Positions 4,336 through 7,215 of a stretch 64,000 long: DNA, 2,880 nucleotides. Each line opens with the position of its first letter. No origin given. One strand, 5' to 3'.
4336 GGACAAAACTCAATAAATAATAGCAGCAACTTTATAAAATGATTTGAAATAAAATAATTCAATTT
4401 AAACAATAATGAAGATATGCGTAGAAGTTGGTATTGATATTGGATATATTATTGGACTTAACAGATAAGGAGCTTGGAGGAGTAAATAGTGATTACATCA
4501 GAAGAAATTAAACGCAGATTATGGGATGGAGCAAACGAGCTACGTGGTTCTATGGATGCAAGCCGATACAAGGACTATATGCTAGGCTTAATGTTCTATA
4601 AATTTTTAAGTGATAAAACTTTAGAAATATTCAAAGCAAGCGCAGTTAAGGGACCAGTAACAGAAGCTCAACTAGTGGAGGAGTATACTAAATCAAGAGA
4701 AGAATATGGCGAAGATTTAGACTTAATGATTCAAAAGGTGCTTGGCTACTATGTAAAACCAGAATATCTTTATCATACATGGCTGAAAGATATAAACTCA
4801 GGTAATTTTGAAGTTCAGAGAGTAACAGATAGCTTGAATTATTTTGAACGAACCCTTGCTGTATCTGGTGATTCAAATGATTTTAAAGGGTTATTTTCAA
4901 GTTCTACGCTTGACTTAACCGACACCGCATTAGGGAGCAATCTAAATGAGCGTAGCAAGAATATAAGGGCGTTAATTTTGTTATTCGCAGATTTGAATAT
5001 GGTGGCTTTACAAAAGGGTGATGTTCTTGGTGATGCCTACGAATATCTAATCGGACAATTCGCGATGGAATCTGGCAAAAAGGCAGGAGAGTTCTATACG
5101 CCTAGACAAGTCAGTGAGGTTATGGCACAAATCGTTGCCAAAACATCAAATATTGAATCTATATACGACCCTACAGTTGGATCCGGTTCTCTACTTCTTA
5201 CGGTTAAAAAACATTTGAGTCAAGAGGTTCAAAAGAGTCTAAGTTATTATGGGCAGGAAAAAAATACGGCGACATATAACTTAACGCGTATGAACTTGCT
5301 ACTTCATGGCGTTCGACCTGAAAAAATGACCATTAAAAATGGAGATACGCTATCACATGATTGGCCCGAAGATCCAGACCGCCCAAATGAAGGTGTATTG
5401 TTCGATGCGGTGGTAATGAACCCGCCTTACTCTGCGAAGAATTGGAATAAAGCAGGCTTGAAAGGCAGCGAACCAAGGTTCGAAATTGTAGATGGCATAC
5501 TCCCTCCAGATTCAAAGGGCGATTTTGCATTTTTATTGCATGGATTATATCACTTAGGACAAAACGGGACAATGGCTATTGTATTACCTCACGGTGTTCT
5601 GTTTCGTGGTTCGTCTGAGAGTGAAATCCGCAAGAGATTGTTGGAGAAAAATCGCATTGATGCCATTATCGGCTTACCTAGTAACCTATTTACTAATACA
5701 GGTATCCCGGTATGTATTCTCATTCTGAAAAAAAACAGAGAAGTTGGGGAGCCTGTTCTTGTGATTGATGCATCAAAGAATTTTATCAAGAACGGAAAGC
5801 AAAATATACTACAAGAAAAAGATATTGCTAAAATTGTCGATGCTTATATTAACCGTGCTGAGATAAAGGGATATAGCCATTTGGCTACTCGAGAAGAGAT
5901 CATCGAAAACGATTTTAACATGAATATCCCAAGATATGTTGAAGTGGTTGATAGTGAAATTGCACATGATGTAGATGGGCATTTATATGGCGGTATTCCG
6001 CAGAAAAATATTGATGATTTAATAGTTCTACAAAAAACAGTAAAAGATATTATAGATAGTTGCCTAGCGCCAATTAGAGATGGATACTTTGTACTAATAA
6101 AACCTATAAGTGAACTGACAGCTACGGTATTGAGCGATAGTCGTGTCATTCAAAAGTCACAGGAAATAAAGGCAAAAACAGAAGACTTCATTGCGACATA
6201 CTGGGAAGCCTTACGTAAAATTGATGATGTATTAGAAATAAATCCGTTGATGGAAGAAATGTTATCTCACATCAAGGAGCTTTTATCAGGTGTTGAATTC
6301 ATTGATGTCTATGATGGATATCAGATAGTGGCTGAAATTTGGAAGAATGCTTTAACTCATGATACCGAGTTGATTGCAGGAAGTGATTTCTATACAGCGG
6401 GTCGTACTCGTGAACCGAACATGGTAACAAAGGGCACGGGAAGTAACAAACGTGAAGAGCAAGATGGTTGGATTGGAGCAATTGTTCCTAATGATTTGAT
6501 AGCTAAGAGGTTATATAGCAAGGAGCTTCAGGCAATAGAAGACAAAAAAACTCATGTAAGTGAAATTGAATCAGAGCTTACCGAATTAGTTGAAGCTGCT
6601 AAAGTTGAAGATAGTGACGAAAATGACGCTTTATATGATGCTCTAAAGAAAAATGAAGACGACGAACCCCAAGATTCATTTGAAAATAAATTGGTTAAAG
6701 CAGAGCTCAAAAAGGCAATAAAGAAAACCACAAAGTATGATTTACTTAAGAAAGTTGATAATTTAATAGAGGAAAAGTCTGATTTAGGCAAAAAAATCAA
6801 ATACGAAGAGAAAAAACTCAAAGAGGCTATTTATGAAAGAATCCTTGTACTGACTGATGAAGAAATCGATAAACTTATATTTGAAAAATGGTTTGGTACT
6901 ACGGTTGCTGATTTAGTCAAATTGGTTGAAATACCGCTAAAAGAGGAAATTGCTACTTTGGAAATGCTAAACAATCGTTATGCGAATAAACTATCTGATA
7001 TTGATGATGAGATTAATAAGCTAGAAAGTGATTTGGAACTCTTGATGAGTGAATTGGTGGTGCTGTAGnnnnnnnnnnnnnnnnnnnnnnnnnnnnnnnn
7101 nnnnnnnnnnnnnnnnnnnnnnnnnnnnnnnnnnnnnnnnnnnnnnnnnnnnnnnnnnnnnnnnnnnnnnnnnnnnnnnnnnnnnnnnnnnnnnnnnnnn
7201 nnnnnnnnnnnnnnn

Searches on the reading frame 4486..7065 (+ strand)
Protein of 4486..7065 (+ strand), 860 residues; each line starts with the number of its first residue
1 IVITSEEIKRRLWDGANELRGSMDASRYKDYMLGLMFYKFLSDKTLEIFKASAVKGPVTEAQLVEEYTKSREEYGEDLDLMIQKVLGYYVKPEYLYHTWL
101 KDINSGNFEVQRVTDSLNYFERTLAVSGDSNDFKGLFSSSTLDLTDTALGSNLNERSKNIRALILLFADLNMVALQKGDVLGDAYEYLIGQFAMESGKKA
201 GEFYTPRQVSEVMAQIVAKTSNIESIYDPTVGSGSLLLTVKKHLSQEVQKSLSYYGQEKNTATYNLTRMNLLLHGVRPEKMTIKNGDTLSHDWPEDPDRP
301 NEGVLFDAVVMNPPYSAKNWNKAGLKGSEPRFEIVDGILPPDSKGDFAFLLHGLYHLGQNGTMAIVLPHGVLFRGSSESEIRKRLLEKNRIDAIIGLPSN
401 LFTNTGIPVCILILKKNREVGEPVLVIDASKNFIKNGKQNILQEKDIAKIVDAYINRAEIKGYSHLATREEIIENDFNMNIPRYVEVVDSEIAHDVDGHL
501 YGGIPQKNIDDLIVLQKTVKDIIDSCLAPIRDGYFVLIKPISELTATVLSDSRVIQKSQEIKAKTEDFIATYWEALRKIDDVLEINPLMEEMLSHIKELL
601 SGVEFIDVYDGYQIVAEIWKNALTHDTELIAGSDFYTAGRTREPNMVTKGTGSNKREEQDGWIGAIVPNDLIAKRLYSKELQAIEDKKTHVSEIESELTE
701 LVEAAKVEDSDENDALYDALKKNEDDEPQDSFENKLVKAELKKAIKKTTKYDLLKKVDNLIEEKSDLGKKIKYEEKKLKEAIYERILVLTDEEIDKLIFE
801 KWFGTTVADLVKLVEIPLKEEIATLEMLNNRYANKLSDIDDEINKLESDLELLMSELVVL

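Call 54: search_protein_families(library=pfam, proteins=[window:4486-7065:+], max_evalue=0.001)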
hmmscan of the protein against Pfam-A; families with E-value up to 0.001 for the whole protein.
window:4486-7065:+ (860 aa): 3 families
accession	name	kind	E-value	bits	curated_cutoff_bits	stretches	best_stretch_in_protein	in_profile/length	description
PF02384.22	N6_Mtase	-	2.9e-108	362.3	20.4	1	177-488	2-306/311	N-6 DNA Methylase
PF12161.14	HsdM_N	-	3.7e-13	50.7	24.5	1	8-164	1-132/135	HsdM N-terminal domain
PF07669.17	Eco57I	-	2.5e-06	28.1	25.3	1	293-397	61-165/171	Eco57I restriction-modification methylase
